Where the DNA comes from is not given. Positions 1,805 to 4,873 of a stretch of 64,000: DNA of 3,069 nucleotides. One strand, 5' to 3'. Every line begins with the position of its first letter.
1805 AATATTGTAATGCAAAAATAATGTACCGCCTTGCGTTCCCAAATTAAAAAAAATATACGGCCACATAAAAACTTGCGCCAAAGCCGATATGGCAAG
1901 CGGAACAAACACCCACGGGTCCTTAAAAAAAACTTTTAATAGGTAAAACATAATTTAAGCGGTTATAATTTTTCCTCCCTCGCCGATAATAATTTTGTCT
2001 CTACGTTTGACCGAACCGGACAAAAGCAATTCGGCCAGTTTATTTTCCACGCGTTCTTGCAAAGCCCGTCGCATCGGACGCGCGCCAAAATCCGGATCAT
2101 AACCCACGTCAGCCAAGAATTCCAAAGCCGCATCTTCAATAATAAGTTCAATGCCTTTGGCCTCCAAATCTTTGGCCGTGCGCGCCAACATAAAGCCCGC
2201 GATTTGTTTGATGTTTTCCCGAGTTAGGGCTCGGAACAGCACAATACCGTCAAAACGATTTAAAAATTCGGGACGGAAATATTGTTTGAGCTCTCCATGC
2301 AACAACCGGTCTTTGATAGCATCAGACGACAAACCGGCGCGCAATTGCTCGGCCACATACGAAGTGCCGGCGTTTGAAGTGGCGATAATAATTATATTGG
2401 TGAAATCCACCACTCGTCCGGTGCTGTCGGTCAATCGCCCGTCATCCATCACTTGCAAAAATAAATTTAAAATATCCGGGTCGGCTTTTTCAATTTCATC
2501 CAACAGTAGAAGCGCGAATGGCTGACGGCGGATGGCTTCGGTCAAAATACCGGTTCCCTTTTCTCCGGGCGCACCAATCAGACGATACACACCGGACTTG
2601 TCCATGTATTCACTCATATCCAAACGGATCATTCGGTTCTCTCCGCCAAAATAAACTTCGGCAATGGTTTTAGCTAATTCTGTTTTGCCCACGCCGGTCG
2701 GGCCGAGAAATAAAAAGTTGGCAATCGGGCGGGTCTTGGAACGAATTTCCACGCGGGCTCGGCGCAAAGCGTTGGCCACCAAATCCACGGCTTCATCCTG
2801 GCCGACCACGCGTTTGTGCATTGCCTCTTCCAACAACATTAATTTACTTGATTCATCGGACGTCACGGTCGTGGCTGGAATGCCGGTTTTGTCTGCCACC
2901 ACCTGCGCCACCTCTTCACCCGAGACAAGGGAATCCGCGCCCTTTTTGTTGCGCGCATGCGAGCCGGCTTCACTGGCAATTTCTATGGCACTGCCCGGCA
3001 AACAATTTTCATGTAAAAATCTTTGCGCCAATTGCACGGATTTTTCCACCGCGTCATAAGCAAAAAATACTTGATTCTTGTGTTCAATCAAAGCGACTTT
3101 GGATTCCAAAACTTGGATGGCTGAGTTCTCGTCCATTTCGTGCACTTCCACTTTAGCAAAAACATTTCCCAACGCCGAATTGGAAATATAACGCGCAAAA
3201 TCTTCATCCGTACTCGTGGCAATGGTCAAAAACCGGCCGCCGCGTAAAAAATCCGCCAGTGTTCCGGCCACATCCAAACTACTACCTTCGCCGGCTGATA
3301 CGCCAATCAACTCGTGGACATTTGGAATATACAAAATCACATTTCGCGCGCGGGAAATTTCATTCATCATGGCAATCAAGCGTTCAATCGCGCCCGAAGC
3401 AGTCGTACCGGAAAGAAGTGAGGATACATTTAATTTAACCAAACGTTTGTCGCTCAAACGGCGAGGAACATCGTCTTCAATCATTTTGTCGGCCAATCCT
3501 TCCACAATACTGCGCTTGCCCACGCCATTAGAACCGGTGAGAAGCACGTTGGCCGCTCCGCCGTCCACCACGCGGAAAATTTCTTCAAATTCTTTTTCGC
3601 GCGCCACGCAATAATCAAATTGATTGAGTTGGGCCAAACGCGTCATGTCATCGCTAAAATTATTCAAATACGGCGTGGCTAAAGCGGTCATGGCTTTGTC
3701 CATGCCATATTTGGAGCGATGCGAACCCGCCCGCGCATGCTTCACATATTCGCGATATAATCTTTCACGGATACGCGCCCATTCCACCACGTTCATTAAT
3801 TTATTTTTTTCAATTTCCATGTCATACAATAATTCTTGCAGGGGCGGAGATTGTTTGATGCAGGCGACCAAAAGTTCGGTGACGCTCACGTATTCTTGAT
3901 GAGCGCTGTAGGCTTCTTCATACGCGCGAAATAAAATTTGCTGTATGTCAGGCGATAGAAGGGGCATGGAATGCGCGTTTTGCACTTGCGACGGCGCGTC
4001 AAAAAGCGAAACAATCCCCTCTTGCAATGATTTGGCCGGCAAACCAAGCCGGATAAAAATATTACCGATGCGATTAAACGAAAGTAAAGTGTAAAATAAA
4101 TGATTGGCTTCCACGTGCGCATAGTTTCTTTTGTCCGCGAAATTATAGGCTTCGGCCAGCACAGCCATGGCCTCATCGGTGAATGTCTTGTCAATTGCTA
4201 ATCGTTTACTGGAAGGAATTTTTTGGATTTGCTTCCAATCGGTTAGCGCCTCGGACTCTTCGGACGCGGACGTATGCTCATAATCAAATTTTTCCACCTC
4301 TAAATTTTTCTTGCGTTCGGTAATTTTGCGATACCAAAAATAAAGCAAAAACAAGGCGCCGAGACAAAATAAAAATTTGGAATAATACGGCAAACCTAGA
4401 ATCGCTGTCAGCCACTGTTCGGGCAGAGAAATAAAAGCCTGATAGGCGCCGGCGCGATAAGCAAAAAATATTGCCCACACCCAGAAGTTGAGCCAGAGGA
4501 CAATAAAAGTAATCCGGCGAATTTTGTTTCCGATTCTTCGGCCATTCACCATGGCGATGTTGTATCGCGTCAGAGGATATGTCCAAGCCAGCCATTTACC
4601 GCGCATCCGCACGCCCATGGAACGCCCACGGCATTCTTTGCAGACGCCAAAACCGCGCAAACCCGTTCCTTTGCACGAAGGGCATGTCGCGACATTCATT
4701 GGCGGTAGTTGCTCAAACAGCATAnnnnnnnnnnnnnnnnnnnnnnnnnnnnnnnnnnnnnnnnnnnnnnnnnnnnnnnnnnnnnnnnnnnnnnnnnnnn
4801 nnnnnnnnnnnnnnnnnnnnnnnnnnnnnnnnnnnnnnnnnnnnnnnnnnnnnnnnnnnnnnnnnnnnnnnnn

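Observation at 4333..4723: Zinc-ribbon + two-TM N-terminal module on the Clp-like ATPase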

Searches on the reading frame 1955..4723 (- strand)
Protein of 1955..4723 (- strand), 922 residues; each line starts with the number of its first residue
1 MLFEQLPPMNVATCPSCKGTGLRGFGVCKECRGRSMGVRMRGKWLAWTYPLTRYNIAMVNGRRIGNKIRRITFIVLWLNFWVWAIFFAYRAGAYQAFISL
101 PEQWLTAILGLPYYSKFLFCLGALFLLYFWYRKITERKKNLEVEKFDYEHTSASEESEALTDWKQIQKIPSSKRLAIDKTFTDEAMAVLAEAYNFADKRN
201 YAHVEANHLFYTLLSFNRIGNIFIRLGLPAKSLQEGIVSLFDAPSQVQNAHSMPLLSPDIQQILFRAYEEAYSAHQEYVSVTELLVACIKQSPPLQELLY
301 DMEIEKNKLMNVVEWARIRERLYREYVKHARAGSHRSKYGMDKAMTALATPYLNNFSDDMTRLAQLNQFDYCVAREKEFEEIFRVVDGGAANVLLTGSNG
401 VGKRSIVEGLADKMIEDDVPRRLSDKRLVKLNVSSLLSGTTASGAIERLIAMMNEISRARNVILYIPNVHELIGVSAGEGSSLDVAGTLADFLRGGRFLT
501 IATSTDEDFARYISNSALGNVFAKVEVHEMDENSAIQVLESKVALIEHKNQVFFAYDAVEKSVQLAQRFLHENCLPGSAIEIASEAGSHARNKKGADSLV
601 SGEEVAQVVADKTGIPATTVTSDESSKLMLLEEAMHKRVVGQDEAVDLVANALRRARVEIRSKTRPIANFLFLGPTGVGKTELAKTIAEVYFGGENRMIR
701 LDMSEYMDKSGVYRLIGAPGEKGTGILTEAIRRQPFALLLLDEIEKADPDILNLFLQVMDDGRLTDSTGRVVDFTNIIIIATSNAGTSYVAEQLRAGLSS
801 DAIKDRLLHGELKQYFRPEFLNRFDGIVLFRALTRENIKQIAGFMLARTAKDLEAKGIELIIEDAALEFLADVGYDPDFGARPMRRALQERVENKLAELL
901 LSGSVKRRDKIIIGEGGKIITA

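Call 3: search_protein_families(library=pfam, proteins=[window:1955-4723:-], max_evalue=0.01)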
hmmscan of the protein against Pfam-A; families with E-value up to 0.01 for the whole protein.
window:1955-4723:- (922 aa): 18 families
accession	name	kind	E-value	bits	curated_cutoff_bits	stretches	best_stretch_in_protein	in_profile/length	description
PF07724.20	AAA_2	-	5.7e-53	179.8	27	1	665-825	1-164/166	AAA domain (Cdc48 subfamily)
PF10431.15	ClpB_D2-small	-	9.4e-25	86.9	21.9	1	833-912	1-80/81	C-terminal, D2-small domain, of ClpB protein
PF00004.35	AAA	-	2.1e-17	64.2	21.2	2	671-785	2-110/131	ATPase family associated with various cellular activities (AAA)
PF07728.20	AAA_5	-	1.6e-14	54.5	22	1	669-787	1-125/139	AAA domain (dynein-related subfamily)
PF13191.12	AAA_16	-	1e-07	33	32.6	1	372-417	2-51/167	AAA ATPase domain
PF17871.7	AAA_lid_9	-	1.6e-07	31.6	22.8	1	532-598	2-68/104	AAA lid domain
PF00158.32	Sigma54_activat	-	1.7e-07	31.6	20.2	1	653-786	8-144/168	Sigma-54 interaction domain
PF13401.12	AAA_22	-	2.3e-05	25.1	27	0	672-761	10-110/130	AAA domain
PF05673.19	DUF815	-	3.9e-05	23.4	23.8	0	382-418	44-81/249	Protein of unknown function (DUF815)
PF01695.23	IstB_IS21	-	0.00011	22.2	24.1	0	667-690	92-115/238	IstB-like ATP binding protein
PF12775.13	AAA_7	-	0.00017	21.6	25.8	0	669-726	35-92/181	P-loop containing dynein motor region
PF20720.3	nSTAND3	-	0.00018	21.7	27.2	0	392-418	19-45/155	Novel STAND NTPase 3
PF13238.12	AAA_18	-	0.00025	21.9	29.4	0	673-690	4-21/128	AAA domain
PF01078.27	Mg_chelatase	-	0.0012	18.7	20.3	0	669-690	24-45/207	Magnesium chelatase, subunit ChlI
PF13555.12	AAA_29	-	0.0029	17.8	27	0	389-409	23-41/61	P-loop containing region of AAA domain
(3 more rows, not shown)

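Call 4: search_protein_families(library=ncbifam, proteins=[window:1955-4723:-], max_evalue=0.01)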
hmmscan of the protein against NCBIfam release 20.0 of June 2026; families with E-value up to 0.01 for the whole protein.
window:1955-4723:- (922 aa): 28 families (the best 25 are shown)
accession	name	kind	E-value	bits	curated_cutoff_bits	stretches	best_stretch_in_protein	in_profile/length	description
TIGR03346.1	chaperone_ClpB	equivalog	2.6e-167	558.7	1232.1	2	599-917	527-847/853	ATP-dependent chaperone ClpB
TIGR02639.1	ClpA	equivalog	3.3e-155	518.2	993.15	1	184-913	4-732/734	ATP-dependent Clp protease ATP-binding subunit ClpA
NF008118.0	PRK10865.1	equivalog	3.6e-131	438.7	1417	2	600-911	531-844/857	ATP-dependent chaperone ClpB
TIGR03345.1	VI_ClpV1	equivalog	4.7e-131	438.7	884.95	2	598-906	527-841/852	type VI secretion system ATPase TssH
NF033607.0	disagg_AAA_ClpG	exception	2.7e-130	436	1900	2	600-911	555-872/932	AAA family protein disaggregase ClpG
NF033606.1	heat_AAA_ClpK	exception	4.8e-129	431.8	1900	2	591-911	567-894/949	heat shock survival AAA family ATPase ClpK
NF008263.0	PRK11034.1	equivalog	4.9e-116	388.4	1350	1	247-906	73-726/758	ATP-dependent Clp protease ATP-binding subunit ClpA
NF003745.1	PRK05342.1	equivalog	3.8e-12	45.8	359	1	624-690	58-132/418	ATP-dependent Clp protease ATP-binding subunit ClpX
TIGR00390.1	hslU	equivalog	7e-07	28.5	362.45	1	635-690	10-70/441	ATP-dependent protease ATPase subunit HslU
NF047784.1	MadB_ATPase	equivalog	7.4e-07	28.6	475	1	670-710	36-73/298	MadB family AAA-type ATPase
NF038214.1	IS21_help_AAA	equivalog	3.5e-06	26.9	200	0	668-809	91-216/232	IS21-like element helper ATPase IstB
NF003229.0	PRK04195.1-5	equivalog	3.5e-06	26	280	1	639-785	19-144/413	replication factor C large subunit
TIGR00382.1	clpX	equivalog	3.6e-06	26.2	370.75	1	628-689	69-139/414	ATP-dependent protease ATP-binding subunit ClpX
NF005304.0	PRK06835.1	equivalog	6.5e-06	25.5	215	1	659-699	175-215/330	ATP-binding protein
NF009067.0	PRK12402.1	equivalog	1.3e-05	24.3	317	0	647-709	16-80/340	replication factor C small subunit 2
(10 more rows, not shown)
